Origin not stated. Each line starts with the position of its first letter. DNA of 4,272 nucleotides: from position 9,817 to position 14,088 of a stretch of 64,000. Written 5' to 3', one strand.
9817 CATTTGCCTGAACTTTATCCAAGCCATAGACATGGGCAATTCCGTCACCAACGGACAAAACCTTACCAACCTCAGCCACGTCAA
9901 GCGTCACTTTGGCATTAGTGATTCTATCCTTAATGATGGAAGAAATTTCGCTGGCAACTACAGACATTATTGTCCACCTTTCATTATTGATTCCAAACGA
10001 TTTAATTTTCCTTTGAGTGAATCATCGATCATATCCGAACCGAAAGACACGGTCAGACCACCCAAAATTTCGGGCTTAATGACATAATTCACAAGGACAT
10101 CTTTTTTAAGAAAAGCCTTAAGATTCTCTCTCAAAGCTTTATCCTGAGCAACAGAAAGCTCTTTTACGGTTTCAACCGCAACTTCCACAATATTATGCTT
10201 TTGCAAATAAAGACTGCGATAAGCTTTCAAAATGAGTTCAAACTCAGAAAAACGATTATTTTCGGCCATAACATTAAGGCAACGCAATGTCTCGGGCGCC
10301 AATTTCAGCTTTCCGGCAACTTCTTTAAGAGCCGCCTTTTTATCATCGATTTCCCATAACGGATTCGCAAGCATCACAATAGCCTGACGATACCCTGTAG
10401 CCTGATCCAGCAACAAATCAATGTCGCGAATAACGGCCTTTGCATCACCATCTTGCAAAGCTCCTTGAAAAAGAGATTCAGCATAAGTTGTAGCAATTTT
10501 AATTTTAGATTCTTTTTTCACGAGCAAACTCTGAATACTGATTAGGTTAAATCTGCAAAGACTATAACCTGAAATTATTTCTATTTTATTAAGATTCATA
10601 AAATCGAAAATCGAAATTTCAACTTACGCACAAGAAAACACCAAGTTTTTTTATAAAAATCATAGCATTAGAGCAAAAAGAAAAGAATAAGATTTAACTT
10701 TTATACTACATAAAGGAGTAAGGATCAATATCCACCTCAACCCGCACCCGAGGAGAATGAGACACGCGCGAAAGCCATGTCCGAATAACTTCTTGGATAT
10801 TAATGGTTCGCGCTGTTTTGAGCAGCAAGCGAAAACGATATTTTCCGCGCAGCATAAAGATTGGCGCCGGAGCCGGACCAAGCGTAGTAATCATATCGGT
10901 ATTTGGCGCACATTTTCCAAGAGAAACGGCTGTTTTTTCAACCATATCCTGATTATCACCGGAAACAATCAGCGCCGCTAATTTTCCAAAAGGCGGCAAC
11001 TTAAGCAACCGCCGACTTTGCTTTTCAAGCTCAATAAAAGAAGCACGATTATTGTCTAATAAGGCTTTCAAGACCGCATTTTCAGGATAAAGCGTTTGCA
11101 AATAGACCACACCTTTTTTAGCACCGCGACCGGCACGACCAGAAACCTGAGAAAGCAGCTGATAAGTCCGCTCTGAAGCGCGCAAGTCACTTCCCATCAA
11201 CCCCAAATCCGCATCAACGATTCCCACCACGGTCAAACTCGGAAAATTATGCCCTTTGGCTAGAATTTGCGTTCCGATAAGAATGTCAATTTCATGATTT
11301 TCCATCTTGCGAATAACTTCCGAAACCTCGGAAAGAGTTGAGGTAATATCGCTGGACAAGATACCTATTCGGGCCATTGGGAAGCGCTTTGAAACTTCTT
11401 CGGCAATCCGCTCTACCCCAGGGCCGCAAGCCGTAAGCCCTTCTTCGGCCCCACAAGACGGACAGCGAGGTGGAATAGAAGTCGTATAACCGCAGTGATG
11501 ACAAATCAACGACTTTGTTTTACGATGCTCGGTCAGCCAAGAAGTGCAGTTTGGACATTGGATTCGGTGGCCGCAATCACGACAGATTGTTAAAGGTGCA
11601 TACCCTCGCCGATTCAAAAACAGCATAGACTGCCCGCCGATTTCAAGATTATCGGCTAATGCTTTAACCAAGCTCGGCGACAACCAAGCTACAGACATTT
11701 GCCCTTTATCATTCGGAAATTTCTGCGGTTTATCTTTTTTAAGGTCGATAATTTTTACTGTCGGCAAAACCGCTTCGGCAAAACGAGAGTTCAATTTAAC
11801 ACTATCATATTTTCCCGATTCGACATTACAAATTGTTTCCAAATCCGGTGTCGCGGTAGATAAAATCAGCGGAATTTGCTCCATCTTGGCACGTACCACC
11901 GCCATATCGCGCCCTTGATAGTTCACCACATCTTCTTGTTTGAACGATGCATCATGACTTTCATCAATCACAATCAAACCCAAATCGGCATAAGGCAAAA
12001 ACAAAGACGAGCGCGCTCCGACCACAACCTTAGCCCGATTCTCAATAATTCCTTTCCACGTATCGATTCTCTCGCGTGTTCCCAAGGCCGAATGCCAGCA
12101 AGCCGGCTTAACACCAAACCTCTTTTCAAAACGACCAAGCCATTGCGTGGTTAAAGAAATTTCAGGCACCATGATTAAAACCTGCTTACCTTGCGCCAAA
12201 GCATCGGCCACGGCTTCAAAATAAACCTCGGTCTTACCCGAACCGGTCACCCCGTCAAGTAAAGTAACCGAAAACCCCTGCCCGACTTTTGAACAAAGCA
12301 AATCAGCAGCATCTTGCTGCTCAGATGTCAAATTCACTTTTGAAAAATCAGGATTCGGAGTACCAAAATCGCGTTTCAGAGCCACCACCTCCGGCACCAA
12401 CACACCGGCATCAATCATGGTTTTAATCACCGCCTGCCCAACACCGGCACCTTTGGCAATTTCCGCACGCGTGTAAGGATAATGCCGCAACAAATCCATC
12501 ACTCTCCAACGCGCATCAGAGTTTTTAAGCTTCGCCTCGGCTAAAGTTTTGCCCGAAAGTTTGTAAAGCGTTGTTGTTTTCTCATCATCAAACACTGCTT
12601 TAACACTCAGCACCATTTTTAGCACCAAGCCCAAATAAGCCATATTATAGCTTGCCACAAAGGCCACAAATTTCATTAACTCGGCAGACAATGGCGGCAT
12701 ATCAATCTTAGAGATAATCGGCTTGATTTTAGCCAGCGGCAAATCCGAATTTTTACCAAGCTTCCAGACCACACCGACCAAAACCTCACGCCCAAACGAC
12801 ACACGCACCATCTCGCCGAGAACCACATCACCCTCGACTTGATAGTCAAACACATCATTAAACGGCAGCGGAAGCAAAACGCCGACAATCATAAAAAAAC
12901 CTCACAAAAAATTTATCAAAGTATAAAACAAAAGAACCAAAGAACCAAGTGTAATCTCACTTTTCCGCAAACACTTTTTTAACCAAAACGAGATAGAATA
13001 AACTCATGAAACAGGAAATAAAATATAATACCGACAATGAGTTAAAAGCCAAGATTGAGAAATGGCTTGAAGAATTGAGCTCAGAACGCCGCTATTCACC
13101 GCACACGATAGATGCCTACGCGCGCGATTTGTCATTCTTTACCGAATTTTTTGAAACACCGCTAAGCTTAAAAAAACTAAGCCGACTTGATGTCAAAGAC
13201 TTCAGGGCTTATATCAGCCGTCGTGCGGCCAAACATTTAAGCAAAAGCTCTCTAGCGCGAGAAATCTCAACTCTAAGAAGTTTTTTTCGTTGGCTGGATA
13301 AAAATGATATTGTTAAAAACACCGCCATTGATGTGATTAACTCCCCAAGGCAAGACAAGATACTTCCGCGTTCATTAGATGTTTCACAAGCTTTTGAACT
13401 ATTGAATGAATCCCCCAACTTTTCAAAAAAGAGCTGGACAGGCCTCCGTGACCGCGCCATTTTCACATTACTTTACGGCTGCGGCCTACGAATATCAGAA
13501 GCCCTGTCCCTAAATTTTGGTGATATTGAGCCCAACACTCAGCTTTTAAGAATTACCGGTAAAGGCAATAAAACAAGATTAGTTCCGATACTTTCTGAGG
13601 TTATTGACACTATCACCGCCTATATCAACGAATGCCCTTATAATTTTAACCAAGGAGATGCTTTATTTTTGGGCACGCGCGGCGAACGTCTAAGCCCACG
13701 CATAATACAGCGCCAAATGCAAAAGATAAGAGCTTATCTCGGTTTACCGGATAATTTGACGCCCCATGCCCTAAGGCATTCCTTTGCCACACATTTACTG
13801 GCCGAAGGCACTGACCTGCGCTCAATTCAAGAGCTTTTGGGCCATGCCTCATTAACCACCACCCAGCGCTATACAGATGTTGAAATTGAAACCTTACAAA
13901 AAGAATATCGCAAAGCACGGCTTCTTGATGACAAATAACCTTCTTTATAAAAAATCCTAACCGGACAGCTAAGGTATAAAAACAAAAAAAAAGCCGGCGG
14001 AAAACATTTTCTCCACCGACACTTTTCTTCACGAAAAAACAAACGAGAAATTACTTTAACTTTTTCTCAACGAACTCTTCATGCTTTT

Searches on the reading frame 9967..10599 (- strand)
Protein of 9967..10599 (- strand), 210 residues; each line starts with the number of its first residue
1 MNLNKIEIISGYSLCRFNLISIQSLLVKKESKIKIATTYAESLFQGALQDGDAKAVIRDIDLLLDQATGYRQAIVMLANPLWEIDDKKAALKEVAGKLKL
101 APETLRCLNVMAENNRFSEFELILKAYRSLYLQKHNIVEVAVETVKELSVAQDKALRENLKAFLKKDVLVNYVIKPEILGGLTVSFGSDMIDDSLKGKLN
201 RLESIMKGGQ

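Call 52: search_protein_families(library=pfam, max_evalue=0.00001, proteins=[window:9967-10599:-])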
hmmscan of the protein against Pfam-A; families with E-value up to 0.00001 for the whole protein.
window:9967-10599:- (210 aa): 1 family
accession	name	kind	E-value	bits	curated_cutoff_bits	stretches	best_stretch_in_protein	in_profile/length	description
PF00213.23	OSCP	-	9.5e-39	133.7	22.3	1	35-205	1-171/172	ATP synthase delta (OSCP) subunit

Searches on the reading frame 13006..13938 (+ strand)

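Call 52: search_protein_families(library=pfam, max_evalue=0.00001, proteins=[window:13006-13938:+])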
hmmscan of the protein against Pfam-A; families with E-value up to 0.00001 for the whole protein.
window:13006-13938:+ (310 aa): 3 families
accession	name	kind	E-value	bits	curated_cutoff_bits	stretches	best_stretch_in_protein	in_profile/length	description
PF00589.27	Phage_integrase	-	9.3e-43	146.4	27.1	1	126-293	5-169/172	Phage integrase family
PF02899.23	Phage_int_SAM_1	-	2.8e-21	76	22.3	1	17-97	1-79/83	Phage integrase, N-terminal SAM-like domain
PF13495.12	Phage_int_SAM_4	-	5.2e-09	36.8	27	1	18-101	3-82/85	Phage integrase, N-terminal SAM-like domain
